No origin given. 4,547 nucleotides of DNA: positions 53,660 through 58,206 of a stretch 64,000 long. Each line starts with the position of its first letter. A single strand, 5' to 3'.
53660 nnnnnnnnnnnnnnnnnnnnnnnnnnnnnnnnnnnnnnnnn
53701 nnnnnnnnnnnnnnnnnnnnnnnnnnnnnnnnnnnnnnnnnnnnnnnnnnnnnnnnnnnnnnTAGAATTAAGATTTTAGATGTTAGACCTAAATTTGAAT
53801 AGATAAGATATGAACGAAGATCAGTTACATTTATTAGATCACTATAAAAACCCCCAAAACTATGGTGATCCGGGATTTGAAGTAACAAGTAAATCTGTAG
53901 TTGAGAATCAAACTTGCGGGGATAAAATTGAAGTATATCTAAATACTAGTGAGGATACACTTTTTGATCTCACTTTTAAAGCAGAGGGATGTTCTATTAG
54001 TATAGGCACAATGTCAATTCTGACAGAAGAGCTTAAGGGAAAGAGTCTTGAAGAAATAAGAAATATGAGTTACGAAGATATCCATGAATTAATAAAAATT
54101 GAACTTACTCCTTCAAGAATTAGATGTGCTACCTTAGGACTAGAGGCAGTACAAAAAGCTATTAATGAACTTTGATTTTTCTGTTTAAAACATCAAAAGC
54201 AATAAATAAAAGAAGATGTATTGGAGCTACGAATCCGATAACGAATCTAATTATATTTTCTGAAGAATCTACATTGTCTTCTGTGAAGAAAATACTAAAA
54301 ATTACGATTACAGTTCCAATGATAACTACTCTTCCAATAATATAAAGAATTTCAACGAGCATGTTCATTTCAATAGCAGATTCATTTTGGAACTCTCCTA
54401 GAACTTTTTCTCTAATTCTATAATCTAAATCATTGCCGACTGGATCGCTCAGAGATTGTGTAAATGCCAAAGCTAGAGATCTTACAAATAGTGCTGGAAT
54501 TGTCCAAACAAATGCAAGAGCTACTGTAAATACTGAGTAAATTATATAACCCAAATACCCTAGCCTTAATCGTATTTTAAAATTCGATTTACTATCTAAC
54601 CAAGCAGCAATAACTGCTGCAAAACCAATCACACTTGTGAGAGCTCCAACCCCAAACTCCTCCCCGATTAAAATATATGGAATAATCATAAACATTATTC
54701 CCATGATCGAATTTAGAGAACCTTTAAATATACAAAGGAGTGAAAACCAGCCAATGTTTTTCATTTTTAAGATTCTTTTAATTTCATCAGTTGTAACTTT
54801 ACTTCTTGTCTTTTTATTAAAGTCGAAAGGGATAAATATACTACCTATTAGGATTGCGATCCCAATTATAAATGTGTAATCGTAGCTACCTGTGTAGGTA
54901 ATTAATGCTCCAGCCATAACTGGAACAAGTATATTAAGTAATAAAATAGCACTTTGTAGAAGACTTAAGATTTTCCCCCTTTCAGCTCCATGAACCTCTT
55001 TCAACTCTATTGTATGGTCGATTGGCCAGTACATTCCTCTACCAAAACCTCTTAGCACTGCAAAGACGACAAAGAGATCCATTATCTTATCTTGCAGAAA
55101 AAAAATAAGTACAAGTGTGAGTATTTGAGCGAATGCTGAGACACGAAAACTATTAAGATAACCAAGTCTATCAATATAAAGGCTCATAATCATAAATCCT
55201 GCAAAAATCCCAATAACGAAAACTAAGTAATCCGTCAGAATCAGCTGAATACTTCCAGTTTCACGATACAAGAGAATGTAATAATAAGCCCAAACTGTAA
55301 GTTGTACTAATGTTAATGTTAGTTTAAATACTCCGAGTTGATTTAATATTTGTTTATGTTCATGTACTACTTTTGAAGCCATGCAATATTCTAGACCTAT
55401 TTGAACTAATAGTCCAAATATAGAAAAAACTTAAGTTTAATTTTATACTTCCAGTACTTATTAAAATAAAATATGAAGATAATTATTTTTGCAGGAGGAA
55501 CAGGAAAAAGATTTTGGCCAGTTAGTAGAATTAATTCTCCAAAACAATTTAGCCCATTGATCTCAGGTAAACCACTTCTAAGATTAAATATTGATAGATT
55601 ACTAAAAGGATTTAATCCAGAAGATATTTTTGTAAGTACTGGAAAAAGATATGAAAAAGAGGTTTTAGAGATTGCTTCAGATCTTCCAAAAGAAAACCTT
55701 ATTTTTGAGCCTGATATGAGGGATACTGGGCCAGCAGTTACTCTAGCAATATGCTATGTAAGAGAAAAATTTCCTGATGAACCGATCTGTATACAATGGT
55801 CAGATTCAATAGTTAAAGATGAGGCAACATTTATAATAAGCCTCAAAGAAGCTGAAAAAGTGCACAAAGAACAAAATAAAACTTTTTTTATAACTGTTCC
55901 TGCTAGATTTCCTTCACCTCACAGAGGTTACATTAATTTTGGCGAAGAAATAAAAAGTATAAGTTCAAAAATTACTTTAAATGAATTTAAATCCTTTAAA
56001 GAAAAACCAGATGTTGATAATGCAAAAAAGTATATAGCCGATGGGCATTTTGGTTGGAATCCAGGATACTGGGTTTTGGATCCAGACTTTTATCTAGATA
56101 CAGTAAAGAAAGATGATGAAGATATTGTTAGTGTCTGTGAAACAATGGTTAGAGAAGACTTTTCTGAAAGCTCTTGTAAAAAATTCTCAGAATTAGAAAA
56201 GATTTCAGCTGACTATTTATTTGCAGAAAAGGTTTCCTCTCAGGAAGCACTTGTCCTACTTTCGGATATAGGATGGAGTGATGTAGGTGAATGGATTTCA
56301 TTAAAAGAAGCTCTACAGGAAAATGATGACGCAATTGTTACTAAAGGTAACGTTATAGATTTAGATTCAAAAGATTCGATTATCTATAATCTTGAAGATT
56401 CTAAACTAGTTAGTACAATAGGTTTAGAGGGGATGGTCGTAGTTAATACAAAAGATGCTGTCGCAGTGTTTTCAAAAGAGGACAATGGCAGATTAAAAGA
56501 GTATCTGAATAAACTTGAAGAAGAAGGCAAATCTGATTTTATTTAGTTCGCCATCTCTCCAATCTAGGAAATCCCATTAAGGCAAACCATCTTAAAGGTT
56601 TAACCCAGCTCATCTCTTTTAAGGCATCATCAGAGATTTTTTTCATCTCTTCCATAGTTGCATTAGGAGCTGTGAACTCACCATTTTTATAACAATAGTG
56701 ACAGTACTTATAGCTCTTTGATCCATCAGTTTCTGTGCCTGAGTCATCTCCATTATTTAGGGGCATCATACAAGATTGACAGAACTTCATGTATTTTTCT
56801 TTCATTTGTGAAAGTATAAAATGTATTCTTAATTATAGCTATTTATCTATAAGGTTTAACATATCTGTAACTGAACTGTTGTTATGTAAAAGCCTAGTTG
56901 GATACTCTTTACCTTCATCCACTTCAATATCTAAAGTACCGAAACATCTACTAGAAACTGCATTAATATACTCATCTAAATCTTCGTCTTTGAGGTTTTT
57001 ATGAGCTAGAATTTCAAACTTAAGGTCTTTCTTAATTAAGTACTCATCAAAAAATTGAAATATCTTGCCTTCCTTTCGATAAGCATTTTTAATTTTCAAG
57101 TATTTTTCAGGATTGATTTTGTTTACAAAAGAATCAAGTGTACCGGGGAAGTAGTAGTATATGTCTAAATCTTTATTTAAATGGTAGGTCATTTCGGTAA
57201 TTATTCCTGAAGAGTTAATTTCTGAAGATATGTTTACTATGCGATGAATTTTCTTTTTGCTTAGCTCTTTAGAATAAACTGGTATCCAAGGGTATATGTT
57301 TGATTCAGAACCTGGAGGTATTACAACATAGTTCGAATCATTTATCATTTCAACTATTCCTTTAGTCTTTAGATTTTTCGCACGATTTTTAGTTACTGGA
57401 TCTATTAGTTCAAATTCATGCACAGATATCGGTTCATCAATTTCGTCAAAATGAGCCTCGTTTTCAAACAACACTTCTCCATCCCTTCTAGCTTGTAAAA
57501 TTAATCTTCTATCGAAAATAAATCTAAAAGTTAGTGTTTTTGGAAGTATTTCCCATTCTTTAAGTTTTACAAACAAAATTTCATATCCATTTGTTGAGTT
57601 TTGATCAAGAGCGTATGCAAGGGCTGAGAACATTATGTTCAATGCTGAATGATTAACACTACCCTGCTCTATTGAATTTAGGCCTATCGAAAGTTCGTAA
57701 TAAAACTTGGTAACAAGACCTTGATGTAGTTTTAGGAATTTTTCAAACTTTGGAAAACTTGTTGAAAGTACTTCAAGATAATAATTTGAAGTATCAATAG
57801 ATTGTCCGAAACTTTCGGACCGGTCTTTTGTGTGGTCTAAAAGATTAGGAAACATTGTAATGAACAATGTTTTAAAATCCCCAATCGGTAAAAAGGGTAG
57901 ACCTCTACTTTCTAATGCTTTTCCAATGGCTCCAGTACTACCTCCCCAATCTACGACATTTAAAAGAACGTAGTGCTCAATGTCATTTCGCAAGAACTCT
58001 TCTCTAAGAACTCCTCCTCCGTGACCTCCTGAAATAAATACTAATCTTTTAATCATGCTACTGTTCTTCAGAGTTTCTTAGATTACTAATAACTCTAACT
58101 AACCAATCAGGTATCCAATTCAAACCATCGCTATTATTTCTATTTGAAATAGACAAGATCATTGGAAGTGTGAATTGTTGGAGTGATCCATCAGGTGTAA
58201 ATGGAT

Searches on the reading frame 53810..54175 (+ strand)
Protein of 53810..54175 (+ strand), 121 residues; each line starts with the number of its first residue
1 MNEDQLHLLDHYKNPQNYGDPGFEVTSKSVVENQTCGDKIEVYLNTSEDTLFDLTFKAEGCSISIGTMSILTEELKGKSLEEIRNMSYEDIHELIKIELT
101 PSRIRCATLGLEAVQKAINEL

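Call 52: search_protein_families(library=pfam, proteins=[window:53810-54175:+], max_evalue=0.0001)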
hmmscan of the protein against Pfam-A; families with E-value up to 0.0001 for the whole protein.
window:53810-54175:+ (121 aa): 1 family
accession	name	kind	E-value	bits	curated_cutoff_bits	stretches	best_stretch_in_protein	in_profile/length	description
PF01592.21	NifU_N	-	2.8e-23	82.9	22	1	7-119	5-118/127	NifU-like N terminal domain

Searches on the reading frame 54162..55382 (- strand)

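Call 52: search_protein_families(library=pfam, proteins=[window:54162-55382:-], max_evalue=0.0001)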
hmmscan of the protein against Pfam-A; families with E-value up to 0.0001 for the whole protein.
window:54162-55382:- (406 aa): 1 family
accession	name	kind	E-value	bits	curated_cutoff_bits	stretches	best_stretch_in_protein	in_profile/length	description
PF07690.21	MFS_1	-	1e-15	57.9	33.4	1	52-311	38-314/347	Major Facilitator Superfamily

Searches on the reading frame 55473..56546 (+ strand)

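Call 74: search_protein_families(library=pfam, proteins=[window:55473-56546:+], max_evalue=0.0001)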
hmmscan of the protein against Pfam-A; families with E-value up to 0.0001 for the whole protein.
window:55473-56546:+ (357 aa): 2 families
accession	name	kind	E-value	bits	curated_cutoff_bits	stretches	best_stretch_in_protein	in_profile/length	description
PF00483.29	NTP_transferase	-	2.3e-27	96.6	21.2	1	3-283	2-241/245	Nucleotidyl transferase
PF22640.1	ManC_GMP_beta-helix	-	3.1e-12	46.6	27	1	292-348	1-55/55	MannoseP isomerase/GMP-like beta-helix domain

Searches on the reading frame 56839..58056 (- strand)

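Call 74: search_protein_families(library=pfam, proteins=[window:56839-58056:-], max_evalue=0.0001)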
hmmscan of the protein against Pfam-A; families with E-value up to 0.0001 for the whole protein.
window:56839-58056:- (405 aa): 1 family
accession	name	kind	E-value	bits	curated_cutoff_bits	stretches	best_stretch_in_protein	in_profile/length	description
PF01933.23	CofD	-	2.2e-05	24.3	30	0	6-250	2-185/290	2-phospho-L-lactate transferase CofD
